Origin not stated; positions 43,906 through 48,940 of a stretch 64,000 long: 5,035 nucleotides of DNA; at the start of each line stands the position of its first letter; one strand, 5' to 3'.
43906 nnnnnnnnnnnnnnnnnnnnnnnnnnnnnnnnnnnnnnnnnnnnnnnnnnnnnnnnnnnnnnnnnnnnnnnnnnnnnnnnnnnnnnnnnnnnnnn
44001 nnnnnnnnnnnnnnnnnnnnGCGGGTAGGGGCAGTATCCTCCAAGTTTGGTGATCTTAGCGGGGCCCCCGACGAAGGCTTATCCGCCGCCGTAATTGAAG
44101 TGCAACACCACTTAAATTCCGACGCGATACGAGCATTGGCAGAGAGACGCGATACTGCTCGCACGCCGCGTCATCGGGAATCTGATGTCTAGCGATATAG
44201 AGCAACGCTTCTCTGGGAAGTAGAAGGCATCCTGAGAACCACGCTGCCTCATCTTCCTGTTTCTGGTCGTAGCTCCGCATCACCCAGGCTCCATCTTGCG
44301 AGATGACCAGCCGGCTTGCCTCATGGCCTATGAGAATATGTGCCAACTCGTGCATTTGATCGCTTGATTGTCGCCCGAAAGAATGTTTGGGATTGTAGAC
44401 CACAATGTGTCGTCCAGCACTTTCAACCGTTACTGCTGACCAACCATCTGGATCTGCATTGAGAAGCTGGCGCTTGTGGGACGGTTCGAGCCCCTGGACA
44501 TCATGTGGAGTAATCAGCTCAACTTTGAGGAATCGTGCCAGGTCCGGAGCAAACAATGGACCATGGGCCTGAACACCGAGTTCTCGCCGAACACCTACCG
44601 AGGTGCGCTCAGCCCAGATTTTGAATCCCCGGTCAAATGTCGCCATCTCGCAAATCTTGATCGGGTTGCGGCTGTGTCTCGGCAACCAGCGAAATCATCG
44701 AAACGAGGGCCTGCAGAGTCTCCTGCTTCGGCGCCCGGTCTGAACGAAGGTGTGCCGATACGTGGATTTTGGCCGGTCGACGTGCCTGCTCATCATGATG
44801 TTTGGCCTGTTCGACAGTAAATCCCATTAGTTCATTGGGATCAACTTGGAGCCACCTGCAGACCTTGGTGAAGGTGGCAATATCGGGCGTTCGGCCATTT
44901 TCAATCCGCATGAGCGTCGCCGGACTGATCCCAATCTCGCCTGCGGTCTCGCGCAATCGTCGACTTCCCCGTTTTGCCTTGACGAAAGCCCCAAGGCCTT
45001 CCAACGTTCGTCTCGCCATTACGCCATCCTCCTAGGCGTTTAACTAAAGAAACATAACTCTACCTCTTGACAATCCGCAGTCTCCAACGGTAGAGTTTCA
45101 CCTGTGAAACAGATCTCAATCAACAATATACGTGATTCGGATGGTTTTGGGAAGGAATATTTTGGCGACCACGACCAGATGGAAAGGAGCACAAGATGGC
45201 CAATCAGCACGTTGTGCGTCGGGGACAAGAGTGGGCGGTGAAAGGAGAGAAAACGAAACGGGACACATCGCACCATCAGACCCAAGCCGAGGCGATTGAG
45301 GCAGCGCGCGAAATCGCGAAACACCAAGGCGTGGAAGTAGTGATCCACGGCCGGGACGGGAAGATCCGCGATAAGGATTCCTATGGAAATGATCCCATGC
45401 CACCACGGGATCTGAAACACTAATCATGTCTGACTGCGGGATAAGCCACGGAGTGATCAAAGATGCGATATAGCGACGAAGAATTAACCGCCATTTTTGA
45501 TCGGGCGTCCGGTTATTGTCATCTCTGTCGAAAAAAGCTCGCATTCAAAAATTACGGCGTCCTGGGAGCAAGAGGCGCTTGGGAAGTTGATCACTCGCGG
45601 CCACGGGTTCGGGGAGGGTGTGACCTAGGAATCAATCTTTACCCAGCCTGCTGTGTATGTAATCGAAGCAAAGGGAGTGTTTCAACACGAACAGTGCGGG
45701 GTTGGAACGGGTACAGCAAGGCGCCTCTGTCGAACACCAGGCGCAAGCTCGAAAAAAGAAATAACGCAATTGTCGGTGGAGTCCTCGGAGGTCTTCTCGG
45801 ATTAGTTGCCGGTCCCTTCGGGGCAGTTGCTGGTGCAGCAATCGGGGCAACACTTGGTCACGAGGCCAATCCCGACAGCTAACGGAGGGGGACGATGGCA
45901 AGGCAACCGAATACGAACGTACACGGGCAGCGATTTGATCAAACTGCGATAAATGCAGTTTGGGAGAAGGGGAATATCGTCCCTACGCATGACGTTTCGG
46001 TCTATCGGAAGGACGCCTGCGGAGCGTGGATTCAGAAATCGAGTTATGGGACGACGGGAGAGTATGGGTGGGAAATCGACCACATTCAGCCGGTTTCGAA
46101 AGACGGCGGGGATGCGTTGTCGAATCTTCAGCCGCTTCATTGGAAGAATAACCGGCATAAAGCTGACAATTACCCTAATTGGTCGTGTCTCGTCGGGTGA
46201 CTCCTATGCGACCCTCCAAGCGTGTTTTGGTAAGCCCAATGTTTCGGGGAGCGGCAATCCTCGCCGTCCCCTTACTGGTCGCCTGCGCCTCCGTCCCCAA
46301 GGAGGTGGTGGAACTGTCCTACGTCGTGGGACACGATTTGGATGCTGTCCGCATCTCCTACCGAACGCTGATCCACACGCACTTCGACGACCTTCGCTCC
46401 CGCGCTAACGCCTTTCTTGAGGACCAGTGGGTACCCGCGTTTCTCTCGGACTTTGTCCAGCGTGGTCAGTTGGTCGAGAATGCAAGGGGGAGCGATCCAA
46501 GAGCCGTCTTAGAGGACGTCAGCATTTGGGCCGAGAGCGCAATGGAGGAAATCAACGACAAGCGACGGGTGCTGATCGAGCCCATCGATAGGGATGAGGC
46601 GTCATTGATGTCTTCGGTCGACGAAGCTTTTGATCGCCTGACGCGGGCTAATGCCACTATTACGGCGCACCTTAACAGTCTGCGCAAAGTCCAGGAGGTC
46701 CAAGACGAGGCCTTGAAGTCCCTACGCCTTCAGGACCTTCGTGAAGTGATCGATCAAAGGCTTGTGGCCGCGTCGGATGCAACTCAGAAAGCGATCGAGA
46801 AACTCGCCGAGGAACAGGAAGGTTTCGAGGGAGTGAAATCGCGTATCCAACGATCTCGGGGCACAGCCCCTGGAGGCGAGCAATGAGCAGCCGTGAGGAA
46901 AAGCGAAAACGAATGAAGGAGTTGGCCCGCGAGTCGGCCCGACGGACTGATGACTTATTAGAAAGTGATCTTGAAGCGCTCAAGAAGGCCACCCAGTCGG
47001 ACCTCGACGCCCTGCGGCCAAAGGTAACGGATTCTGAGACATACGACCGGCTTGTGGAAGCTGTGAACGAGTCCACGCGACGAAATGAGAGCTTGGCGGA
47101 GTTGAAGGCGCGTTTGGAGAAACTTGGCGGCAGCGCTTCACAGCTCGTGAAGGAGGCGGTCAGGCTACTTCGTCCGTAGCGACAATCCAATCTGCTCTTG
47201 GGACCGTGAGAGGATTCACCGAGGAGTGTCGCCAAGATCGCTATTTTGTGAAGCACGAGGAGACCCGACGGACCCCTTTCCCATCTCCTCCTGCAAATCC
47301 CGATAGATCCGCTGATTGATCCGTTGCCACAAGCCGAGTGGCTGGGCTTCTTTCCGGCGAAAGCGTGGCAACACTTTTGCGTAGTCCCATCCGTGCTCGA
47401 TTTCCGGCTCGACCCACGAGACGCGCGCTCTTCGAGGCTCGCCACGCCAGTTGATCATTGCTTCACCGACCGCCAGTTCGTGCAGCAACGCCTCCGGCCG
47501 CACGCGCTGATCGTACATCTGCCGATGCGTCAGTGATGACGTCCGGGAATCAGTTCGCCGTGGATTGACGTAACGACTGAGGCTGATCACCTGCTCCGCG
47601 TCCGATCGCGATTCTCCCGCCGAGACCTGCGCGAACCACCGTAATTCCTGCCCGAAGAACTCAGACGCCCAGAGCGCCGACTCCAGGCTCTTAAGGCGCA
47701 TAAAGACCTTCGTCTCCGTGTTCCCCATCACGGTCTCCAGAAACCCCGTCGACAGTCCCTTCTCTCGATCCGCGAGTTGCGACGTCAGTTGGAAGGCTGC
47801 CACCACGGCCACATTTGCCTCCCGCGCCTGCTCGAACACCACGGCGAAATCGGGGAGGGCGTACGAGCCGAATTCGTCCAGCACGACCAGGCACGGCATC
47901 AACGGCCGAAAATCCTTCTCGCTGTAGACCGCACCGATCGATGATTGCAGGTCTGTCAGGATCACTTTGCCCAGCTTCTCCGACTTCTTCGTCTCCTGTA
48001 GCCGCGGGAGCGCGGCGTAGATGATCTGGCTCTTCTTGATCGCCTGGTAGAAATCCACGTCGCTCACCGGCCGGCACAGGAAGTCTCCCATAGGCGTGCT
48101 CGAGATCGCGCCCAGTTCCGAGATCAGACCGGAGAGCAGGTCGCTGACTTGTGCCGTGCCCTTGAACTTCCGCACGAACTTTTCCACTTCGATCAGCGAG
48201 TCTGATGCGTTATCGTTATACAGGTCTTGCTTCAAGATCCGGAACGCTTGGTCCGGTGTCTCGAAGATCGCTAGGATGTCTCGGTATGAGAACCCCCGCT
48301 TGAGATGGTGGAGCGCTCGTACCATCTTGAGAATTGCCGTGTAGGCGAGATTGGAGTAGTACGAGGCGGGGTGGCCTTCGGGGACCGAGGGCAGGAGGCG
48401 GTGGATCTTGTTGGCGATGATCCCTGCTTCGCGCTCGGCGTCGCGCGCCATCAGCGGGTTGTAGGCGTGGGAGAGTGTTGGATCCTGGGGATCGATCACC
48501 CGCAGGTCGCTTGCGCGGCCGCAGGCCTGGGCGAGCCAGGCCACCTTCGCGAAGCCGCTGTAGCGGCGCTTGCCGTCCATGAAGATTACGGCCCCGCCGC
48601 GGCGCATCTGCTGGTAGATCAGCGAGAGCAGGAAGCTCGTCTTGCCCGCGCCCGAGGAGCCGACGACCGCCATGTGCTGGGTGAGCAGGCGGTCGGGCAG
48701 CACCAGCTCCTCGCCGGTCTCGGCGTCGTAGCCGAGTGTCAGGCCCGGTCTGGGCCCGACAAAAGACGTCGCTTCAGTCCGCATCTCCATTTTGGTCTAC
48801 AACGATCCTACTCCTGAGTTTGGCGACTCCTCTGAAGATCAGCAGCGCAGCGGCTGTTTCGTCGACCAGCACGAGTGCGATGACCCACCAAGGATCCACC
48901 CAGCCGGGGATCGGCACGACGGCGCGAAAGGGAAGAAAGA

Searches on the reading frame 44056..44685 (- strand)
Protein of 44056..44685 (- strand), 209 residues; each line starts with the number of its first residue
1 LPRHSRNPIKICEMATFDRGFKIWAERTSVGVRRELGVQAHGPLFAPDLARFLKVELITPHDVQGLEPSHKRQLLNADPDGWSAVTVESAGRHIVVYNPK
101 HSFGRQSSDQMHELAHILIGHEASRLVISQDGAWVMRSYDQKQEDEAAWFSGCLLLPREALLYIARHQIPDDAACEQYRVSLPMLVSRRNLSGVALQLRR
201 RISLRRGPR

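Call 7: search_protein_families(library=pfam, proteins=[window:44056-44685:-], max_evalue=0.01)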
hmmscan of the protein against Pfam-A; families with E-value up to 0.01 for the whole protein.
window:44056-44685:- (209 aa): 1 family
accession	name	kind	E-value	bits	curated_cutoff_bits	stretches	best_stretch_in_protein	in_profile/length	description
PF06114.19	Peptidase_M78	-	6.9e-13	48.9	22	1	91-186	27-119/123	IrrE N-terminal-like domain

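Call 8: search_protein_families(library=padloc, proteins=[window:44056-44685:-], max_evalue=0.001)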
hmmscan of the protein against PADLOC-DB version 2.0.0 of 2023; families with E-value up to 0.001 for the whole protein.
window:44056-44685:- (209 aa): 12 families
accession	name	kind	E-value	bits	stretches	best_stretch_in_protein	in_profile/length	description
PDLC04141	capP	-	7.4e-10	36.7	1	58-171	19-128/242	capP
PDLC03945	RmrA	-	2e-07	28.6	1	74-168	177-267/394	-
PDLC03950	RmrA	-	2.3e-07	28.1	1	84-169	174-252/369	-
PDLC03944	RmrA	-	3e-06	24.6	1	92-162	184-249/384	-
PDLC03948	RmrA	-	1.5e-05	22.1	1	72-162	174-257/397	-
PDLC03952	RmrA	-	2.8e-05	21.1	1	94-162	208-270/395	-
PDLC03947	RmrA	-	4.6e-05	20.4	1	93-160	195-256/383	-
PDLC03954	RmrA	-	5.3e-05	20.3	1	77-162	178-258/380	-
PDLC03951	RmrA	-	0.0002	18.4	1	78-162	177-253/400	-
PDLC03956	RmrA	-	0.00037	17.7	1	80-163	180-255/399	-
PDLC03949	RmrA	-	0.0004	17.4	1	84-188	167-261/363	-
PDLC03943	RmrA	-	0.00078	16.6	0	86-162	172-235/370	-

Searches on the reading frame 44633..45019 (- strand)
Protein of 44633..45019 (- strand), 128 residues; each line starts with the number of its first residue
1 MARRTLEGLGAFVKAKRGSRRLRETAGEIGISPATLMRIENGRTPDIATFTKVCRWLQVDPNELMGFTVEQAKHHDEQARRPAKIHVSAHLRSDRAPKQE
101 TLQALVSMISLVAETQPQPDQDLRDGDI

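Call 96: search_protein_families(library=padloc, proteins=[window:44633-45019:-], max_evalue=0.00001)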
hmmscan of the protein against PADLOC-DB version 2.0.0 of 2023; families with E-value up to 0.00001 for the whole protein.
window:44633-45019:- (128 aa): 1 family
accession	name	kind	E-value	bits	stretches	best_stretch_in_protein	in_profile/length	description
PDLC02926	HTH_VI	-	9.5e-06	23.8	0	22-79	15-76/92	-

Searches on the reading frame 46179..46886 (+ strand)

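Call 53: search_protein_families(library=pfam, proteins=[window:46179-46886:+], max_evalue=0.01)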
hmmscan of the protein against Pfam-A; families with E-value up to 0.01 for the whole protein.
window:46179-46886:+ (235 aa): 2 families
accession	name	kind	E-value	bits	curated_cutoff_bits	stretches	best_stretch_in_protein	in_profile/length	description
PF18052.6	Rx_N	-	0.0027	18.2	27.7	0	139-191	15-65/93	Rx N-terminal domain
PF13166.12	AAA_13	-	0.0035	16.5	36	1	109-214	328-433/713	AAA domain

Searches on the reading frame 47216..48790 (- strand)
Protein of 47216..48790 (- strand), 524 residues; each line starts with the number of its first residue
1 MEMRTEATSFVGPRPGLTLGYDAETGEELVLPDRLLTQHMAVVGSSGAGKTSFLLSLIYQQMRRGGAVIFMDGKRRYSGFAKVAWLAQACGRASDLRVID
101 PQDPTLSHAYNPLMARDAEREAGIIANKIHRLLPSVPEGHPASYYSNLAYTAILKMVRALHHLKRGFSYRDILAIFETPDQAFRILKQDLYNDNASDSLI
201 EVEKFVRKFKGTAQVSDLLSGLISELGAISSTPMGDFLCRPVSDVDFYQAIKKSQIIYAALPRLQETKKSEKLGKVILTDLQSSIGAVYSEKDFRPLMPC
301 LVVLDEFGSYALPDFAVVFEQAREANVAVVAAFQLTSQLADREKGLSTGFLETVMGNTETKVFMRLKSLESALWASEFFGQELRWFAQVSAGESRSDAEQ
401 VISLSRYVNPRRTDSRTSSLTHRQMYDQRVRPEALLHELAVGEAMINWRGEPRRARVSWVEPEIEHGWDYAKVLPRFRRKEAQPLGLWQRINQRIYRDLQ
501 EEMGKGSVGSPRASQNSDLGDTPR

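Call 7: search_protein_families(library=pfam, proteins=[window:47216-48790:-], max_evalue=0.01)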
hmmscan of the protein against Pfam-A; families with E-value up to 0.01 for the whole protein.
window:47216-48790:- (524 aa): 8 families
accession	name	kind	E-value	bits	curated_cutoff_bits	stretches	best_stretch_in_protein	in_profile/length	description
PF10412.15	TrwB_AAD_bind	-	1e-10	41.6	20.5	2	30-165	8-129/387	Type IV secretion-system coupling protein DNA-binding domain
PF12696.13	TraG-D_C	-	1.6e-08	35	22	1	299-405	1-98/126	TraM recognition site of TraD and TraG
PF01935.23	DUF87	-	1.4e-05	25.7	23.2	1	33-116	19-95/220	Helicase HerA, central domain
PF02534.20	T4SS-DNA_transf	-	3.8e-05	23.2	20.1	1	38-390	45-393/468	Type IV secretory system Conjugative DNA transfer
PF04665.18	Pox_A32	-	0.0025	17.8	22.8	1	39-61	15-37/242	Poxvirus A32 protein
PF13191.12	AAA_16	-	0.0054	17.7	32.6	0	38-113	25-96/167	AAA ATPase domain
PF00005.33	ABC_tran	-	0.0061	17.6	25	0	38-71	12-45/137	ABC transporter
PF13604.12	AAA_30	-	0.0072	16.5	27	0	39-81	20-47/191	AAA domain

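Call 8: search_protein_families(library=padloc, proteins=[window:47216-48790:-], max_evalue=0.001)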
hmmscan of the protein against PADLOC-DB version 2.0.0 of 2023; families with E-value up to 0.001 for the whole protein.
window:47216-48790:- (524 aa): 5 families
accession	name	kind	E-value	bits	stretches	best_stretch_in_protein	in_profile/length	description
PDLC04140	mad8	-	9.2e-18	62.8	1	17-376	4-263/314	mads_8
PDLC02185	HerA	-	6.2e-06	23.2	1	17-63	142-189/585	-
PDLC04100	HerA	-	1.4e-05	22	1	17-64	142-189/580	-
PDLC04103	HerA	-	0.00011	18.7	1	30-82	165-217/579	-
PDLC01055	HerA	-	0.00017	18.6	1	26-77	146-199/532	Type III coevolved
